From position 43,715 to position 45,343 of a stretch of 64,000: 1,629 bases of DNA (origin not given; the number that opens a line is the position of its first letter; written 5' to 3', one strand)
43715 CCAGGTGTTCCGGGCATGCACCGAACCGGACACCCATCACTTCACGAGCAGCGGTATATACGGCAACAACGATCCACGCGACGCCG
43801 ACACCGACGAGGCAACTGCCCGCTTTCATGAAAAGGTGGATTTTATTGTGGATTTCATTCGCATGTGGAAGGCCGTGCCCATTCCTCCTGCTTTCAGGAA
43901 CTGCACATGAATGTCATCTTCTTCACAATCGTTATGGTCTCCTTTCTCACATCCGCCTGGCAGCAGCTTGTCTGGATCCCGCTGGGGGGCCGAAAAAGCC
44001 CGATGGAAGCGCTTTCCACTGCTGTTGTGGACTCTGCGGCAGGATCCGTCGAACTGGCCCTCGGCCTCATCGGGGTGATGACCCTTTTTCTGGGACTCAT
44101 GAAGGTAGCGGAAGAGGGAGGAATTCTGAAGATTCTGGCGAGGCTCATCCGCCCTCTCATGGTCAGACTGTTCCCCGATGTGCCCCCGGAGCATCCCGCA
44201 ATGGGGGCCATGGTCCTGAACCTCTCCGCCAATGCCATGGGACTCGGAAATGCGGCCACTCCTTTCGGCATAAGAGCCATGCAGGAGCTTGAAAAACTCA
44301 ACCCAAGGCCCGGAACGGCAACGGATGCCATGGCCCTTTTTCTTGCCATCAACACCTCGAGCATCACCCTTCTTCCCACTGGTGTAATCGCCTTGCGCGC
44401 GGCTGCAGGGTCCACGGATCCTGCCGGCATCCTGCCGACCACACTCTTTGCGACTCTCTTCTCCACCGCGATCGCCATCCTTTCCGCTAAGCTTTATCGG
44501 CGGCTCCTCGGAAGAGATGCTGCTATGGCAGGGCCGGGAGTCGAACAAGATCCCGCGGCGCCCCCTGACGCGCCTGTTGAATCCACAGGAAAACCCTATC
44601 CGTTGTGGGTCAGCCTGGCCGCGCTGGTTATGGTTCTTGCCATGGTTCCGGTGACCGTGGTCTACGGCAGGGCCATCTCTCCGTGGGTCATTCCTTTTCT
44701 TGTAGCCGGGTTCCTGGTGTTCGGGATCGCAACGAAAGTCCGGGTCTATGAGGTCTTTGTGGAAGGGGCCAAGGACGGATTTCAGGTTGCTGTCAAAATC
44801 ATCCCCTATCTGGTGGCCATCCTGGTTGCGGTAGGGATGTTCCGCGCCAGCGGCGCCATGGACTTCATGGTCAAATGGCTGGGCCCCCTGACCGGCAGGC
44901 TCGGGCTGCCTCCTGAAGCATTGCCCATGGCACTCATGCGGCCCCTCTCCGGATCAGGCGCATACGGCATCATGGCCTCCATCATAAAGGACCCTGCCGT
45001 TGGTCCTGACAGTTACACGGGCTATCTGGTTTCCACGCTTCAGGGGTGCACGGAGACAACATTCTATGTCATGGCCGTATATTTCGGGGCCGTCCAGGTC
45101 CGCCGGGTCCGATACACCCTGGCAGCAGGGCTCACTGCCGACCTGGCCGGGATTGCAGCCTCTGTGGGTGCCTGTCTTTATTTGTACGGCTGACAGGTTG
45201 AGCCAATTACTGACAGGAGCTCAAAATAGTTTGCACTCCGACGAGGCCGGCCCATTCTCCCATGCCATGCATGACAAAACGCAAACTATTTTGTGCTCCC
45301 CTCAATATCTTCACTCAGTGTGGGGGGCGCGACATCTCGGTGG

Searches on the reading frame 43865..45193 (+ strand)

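Call 3: search_protein_families(library=ncbifam, proteins=[window:43865-45193:+], max_evalue=0.1)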
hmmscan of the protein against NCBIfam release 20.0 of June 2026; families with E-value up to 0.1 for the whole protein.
window:43865-45193:+ (442 aa): 1 family
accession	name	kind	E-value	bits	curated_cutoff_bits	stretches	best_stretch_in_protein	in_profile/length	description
NF007811.0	PRK10519.1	equivalog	2.3e-12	46.7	111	1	291-379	8-97/155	hypothetical protein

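Call 4: search_protein_families(library=pfam, proteins=[window:43865-45193:+], max_evalue=0.1)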
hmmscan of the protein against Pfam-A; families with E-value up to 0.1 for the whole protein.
window:43865-45193:+ (442 aa): 1 family
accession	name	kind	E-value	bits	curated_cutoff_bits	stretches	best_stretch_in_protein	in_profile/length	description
PF07670.19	Gate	-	1.9e-22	80.1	29.6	2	66-176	2-99/104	Nucleoside recognition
